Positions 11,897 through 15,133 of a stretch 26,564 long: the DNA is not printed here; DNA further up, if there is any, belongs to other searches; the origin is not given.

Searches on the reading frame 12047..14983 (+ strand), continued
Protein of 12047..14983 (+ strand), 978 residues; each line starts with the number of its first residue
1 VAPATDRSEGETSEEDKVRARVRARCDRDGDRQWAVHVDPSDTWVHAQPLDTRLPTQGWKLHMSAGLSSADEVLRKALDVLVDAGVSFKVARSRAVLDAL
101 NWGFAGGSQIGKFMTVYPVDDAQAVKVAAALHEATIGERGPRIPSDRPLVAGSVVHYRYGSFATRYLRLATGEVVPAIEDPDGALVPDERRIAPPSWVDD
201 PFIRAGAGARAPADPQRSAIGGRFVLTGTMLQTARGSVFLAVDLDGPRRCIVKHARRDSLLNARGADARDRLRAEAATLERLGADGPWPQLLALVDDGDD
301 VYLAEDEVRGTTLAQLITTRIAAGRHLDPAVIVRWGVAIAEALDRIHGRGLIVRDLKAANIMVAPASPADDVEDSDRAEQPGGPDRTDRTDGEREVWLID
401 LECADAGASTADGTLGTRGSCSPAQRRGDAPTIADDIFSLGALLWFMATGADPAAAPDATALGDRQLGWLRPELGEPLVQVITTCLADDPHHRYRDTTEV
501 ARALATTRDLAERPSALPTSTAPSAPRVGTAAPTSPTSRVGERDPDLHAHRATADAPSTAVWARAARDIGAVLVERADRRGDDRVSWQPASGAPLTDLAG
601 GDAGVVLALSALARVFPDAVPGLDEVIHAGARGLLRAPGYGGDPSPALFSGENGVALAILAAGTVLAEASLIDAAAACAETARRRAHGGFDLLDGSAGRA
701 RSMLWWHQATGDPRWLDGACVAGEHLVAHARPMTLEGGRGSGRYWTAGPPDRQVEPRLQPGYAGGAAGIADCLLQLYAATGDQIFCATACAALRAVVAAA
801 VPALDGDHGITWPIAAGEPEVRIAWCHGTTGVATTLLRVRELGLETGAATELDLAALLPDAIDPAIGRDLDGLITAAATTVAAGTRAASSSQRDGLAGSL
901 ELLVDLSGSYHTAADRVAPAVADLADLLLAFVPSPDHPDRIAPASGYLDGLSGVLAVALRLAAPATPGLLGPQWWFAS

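Call 96: predict_structure(alignment_id=A7)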
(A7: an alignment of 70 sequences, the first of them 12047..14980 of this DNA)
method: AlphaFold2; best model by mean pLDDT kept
length: 978 residues; sequences in the alignment: 70
mean_pLDDT: 89.1   pTM: 0.90
mean pLDDT of the five models: 89.1, 87.7, 87.3, 86.4, 85.6
residues with pLDDT >= 90: 728; 70-90: 146; 50-70: 59; < 50: 45
segments of 3 or more residues with pLDDT < 50: 1-6, 8-12, 518-550
pLDDT, mean of each block of 10 residues (from residue 1): 45 73 96 93 93 96 97 98 98 93 91 98 98 97 95 96 88 91 94 95 89 71 95 94 96 96 93 96 96 95 96 95 94 97 97 95 87 60 56 89 78 76 90 96 97 90 84 93 96 98 93 59 46 42 45 78 96 93 88 88 97 95 97 92 89 96 97 97 92 94 94 97 97 92 83 77 95 96 96 96 93 92 94 96 84 83 83 96 95 96 95 93 94 77 88 97 92 73
secondary structure, 60 per line:
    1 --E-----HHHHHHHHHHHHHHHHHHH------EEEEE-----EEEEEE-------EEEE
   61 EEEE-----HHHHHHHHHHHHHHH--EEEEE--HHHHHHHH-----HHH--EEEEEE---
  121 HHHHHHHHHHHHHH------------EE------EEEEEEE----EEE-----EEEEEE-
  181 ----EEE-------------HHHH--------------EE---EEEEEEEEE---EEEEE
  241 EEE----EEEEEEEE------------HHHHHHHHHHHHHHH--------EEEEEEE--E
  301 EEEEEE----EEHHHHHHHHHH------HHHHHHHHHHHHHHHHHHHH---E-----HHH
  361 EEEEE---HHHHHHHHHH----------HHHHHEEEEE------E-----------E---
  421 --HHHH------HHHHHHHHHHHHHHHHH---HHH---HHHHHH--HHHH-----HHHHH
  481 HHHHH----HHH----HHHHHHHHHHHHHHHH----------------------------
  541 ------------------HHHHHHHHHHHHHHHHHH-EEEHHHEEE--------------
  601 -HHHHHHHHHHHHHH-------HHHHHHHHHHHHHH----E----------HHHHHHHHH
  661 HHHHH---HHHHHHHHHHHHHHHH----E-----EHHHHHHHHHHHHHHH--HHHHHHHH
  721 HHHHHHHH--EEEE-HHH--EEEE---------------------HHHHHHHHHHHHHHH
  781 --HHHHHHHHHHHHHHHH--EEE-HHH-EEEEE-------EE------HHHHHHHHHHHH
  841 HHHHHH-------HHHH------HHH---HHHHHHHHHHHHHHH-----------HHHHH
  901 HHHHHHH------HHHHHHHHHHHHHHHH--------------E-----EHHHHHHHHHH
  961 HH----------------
elements in order (helices of 4 or more, strands of 3 or more residues): H9-27 E34-38 E44-49 E57-64 H70-84 E87-91 H94-101 E112-117 H121-134 E155-161 E166-168 E174-179 E185-187 H201-204 E224-232 E236-243 E248-255 H268-282 E291-297 E300-306 H313-322 H329-348 E361-365 H369-378 H389-393 E394-398 H423-426 H433-449 H459-464 H467-470 H476-485 H497-512 H559-576 E578-580 E584-586 H602-615 H623-636 H652-665 H669-684 H696-710 H713-728 E731-734 E741-744 H766-780 H783-798 E801-803 E809-813 H829-846 H854-857 H870-884 H896-907 H914-929 H951-962

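Call 98: fold_search(model_id=the predicted structure, library=pdb)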
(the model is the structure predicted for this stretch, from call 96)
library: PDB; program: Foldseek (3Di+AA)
matches with E <= 10: 1999; with E <= 0.001: 1945
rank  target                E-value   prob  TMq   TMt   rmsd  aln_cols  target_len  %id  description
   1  8cav_A                2.2e-38  1.00  0.69  0.78   7.7      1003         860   24  Discovery of the lanthipeptide Curvocidin and structural insights into its trifunctional synthetase CuvL (released 2023-06-14)
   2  8cav_B                2.5e-37  1.00  0.69  0.78   7.4      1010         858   24  Discovery of the lanthipeptide Curvocidin and structural insights into its trifunctional synthetase CuvL (released 2023-06-14)
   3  8car                  3.0e-32  1.00  0.64  0.75   8.0      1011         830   24  Discovery of the lanthipeptide Curvocidin and structural insights into its trifunctional synthetase CuvL (released 2023-06-14)
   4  8sam_A                1.2e-29  1.00  0.59  0.65   9.7       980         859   17  Crystal structure of class III lanthipeptide synthetase LP-GS-ThurKC in complex with ATP (released 2023-10-11)
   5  8sap_B                2.5e-28  1.00  0.57  0.64  10.1       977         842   16  Crystal structure of class III lanthipeptide synthetase ThurKC (released 2023-10-11)
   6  8sao_B                6.2e-28  1.00  0.62  0.70   9.3       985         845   17  Crystal structure of class III lanthipeptide synthetase ThurKC in complex with ThurA1 leader peptide (released 2023-11-01)
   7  8sam_B                2.4e-27  1.00  0.55  0.62  10.3       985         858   18  Crystal structure of class III lanthipeptide synthetase LP-GS-ThurKC in complex with ATP (released 2023-10-11)
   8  8sap_A                4.2e-27  1.00  0.53  0.60  10.8       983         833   17  Crystal structure of class III lanthipeptide synthetase ThurKC (released 2023-10-11)
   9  9ugq_A                4.2e-25  1.00  0.57  0.65  10.6       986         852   15  Cryo-EM structure of ClassIII Salivaricin modification enzyme SalKC in the presence of SalA (released 2025-09-03)
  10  9ugq_B                1.6e-24  1.00  0.56  0.62  11.0       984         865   15  Cryo-EM structure of ClassIII Salivaricin modification enzyme SalKC in the presence of SalA (released 2025-09-03)
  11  8wgo_A                1.6e-21  1.00  0.55  0.61  11.4       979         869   15  Cryo-EM structure of ClassIII Lanthipeptide modification enzyme PneKC in the presence of PneA and GTPrS. (released 2024-08-28)
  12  8wgo_B                1.4e-20  1.00  0.54  0.60  11.6       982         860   15  Cryo-EM structure of ClassIII Lanthipeptide modification enzyme PneKC in the presence of PneA and GTPrS. (released 2024-08-28)
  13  8w7l_B                6.6e-19  1.00  0.56  0.62  11.1       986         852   15  Cryo-EM structure of ClassIII Lanthipeptide modification enzyme PneKC mutant H522A. (released 2024-09-04)
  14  8w7l_A                1.4e-17  1.00  0.54  0.61  11.4       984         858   15  Cryo-EM structure of ClassIII Lanthipeptide modification enzyme PneKC mutant H522A. (released 2024-09-04)
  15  8w7j_A                3.1e-17  1.00  0.52  0.58  11.4       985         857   15  Cryo-EM structure of ClassIII Lanthipeptide modification enzyme PneKC with chain A bounded to substrate PneA and GTP. (released 2024-08-28)
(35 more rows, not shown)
